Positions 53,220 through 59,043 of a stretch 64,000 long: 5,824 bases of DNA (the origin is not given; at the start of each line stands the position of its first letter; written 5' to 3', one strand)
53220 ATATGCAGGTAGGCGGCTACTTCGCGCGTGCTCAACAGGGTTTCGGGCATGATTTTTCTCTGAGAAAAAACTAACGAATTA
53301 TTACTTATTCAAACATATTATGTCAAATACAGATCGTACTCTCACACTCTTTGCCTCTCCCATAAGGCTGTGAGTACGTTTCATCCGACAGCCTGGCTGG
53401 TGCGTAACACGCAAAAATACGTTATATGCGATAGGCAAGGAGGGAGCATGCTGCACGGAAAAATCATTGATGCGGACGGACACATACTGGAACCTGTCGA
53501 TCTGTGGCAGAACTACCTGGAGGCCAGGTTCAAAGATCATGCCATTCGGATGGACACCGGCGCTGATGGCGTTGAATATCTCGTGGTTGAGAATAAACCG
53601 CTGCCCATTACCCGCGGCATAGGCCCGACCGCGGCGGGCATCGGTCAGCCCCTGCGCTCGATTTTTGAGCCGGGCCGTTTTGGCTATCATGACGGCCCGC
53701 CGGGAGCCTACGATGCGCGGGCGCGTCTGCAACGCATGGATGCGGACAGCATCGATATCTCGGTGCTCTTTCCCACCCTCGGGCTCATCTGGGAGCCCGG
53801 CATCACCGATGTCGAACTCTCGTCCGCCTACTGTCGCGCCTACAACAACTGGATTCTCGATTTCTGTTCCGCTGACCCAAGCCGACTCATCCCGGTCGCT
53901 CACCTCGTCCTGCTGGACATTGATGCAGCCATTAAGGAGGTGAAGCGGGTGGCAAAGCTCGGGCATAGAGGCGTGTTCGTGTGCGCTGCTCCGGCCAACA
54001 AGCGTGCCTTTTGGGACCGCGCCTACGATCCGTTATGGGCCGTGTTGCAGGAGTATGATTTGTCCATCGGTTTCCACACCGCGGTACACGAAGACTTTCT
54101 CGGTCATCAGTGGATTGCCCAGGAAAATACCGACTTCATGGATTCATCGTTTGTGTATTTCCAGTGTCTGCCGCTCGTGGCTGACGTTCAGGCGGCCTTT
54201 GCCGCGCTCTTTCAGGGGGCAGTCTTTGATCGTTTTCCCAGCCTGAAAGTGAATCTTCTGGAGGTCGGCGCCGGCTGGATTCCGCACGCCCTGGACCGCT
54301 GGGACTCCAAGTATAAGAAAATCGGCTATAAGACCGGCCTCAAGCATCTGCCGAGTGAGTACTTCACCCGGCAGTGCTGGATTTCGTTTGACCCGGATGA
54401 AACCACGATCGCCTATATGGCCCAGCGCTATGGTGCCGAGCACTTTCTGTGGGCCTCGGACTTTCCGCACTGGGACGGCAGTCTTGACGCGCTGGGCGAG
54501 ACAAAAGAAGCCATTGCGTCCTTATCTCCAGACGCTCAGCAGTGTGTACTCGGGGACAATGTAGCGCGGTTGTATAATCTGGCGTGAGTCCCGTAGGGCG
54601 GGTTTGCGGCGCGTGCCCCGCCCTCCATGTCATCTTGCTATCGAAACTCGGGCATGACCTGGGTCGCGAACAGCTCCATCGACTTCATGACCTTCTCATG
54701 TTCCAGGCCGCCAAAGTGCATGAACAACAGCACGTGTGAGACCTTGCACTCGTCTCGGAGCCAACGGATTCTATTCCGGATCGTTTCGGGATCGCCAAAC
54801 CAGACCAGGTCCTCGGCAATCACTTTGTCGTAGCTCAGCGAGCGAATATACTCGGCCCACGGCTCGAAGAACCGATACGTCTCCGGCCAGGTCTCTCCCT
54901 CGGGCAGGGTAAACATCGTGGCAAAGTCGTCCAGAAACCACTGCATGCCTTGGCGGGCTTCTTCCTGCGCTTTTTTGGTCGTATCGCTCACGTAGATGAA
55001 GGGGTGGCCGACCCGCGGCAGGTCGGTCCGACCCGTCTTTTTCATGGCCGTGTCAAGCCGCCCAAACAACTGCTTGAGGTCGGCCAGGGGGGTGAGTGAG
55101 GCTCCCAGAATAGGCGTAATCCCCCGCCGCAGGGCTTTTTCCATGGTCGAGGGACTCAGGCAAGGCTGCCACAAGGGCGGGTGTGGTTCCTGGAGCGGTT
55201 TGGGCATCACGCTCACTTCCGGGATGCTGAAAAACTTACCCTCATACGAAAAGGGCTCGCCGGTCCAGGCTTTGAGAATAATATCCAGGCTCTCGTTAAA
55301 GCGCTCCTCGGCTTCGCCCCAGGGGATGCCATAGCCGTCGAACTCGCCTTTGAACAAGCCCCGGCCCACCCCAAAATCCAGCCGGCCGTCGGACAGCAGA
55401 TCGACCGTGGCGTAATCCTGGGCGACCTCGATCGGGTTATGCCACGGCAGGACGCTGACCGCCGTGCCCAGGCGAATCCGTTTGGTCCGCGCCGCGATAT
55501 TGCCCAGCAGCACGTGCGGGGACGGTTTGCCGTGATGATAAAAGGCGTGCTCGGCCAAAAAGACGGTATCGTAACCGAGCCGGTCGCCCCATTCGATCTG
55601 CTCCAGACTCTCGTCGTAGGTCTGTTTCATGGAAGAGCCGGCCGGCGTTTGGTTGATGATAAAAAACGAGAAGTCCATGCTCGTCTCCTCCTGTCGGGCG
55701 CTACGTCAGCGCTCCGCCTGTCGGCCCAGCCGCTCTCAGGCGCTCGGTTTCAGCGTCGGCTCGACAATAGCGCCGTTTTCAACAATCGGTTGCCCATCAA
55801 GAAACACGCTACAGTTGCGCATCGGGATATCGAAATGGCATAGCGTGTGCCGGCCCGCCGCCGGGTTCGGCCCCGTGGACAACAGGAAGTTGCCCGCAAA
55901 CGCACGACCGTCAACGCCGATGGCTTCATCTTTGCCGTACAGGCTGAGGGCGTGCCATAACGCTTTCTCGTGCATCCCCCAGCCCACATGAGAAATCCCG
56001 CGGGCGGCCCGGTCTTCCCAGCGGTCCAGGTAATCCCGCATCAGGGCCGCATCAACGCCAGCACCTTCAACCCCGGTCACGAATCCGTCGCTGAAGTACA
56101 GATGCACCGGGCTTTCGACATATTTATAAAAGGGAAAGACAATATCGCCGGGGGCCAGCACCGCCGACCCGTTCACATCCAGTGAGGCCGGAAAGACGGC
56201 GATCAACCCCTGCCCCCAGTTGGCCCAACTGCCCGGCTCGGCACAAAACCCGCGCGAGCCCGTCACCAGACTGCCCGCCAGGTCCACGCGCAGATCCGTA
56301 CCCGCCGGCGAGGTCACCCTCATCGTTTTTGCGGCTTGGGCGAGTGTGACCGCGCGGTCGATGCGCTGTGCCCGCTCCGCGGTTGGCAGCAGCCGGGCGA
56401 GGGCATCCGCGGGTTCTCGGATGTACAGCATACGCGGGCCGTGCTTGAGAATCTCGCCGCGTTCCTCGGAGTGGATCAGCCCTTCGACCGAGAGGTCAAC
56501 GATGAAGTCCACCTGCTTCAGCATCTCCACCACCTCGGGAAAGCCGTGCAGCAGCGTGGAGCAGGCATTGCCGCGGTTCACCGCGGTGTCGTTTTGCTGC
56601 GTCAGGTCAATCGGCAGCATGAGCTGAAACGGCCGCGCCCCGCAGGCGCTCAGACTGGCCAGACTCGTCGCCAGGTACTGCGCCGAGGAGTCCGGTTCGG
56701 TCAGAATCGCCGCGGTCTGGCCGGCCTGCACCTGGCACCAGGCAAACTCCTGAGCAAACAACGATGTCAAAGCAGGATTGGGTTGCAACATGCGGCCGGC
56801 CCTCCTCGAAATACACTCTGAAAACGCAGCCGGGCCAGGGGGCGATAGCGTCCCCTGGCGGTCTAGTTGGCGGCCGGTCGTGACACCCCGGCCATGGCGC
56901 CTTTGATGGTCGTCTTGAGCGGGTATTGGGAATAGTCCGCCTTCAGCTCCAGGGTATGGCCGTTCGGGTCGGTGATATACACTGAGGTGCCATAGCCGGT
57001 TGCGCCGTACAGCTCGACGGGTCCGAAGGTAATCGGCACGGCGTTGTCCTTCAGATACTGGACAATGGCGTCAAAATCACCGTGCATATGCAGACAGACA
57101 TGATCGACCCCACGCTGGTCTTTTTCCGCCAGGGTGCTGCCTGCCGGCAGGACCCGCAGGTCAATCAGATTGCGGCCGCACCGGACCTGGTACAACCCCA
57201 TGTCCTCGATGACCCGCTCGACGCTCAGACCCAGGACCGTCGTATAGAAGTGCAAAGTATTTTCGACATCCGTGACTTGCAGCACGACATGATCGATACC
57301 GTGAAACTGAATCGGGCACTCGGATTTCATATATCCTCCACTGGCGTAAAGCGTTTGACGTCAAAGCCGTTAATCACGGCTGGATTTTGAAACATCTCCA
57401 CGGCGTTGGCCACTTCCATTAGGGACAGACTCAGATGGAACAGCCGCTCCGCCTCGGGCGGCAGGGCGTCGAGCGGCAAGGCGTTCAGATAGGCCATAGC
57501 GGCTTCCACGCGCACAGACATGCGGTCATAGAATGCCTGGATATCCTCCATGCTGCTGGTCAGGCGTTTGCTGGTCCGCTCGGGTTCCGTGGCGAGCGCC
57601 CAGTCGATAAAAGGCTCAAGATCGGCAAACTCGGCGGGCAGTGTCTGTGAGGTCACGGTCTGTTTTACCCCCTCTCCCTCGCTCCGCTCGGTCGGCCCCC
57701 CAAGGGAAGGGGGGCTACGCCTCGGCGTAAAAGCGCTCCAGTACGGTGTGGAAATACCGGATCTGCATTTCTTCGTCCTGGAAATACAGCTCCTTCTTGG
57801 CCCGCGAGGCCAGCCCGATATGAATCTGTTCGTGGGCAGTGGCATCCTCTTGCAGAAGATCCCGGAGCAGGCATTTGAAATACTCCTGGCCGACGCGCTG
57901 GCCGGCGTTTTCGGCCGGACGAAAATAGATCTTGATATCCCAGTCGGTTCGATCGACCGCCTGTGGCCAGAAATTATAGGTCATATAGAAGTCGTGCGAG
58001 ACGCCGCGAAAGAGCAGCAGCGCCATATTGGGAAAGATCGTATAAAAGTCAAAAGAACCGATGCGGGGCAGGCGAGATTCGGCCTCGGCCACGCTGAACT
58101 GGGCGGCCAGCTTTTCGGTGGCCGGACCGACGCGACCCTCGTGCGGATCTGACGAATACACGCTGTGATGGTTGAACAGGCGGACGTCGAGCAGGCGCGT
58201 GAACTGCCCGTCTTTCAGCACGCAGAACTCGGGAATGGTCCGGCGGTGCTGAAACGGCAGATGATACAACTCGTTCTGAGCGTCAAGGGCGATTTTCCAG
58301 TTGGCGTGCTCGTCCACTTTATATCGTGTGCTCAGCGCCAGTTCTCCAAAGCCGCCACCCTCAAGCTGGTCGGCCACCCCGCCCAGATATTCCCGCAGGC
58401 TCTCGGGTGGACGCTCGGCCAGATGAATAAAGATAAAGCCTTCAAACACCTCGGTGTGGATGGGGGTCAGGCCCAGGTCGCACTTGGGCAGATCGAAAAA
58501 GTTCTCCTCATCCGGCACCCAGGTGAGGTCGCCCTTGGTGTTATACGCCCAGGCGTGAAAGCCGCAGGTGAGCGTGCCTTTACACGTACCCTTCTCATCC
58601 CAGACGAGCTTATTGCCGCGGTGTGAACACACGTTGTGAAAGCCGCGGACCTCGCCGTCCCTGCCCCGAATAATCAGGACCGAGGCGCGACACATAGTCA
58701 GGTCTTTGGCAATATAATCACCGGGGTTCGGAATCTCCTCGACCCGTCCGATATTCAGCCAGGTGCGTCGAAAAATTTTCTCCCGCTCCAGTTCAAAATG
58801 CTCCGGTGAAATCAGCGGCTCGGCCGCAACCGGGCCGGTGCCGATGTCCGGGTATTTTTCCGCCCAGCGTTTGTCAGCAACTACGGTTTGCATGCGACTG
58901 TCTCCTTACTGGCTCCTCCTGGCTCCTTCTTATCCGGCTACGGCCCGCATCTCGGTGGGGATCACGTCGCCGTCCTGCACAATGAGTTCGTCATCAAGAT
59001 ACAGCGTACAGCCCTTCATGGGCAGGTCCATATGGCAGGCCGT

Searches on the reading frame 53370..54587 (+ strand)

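Call 28: search_protein_families(library=pfam, proteins=[window:53370-54587:+], max_evalue=0.00001)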
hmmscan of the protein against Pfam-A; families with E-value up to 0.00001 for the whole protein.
window:53370-54587:+ (405 aa): 1 family
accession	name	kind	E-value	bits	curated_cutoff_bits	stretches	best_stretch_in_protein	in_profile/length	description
PF04909.20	Amidohydro_2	-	3.7e-29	102.8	26.4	1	43-404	11-289/289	Amidohydrolase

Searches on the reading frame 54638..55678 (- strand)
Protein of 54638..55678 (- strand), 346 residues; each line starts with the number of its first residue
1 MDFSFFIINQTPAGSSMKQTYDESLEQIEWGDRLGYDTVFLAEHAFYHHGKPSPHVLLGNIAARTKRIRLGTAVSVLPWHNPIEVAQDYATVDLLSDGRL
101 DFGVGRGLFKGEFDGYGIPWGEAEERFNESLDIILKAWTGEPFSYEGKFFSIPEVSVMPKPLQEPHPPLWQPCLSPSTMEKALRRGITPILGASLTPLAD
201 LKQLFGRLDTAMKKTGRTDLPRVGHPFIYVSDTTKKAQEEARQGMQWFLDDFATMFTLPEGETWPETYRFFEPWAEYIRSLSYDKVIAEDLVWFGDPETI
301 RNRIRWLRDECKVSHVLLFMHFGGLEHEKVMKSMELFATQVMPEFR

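Call 28: search_protein_families(library=pfam, proteins=[window:54638-55678:-], max_evalue=0.00001)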
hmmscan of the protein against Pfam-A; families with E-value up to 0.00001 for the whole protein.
window:54638-55678:- (346 aa): 1 family
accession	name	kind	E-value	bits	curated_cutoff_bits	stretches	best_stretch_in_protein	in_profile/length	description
PF00296.26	Bac_luciferase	-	3.1e-61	207.9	27.9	1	1-304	1-304/314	Luciferase-like monooxygenase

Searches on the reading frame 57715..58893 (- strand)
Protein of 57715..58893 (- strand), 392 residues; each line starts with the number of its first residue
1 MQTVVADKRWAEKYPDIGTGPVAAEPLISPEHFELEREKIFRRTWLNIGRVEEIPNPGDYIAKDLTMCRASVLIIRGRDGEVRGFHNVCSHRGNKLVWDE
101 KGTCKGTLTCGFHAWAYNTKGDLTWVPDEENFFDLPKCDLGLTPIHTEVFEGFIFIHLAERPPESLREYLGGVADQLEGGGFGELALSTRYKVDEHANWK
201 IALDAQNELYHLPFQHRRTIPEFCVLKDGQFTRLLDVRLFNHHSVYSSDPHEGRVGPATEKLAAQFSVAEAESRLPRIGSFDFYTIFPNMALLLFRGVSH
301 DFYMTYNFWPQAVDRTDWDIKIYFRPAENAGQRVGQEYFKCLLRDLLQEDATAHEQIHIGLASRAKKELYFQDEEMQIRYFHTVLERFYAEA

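Call 28: search_protein_families(library=pfam, proteins=[window:57715-58893:-], max_evalue=0.00001)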
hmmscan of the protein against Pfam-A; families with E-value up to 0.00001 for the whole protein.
window:57715-58893:- (392 aa): 2 families
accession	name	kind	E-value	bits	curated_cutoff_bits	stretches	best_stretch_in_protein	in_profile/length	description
PF00848.25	Ring_hydroxyl_A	-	1.5e-27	97.4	24.9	1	185-390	4-207/208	Ring hydroxylating alpha subunit (catalytic domain)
PF00355.32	Rieske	-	7.8e-16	58.2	20.3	1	45-131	2-83/88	Rieske [2Fe-2S] domain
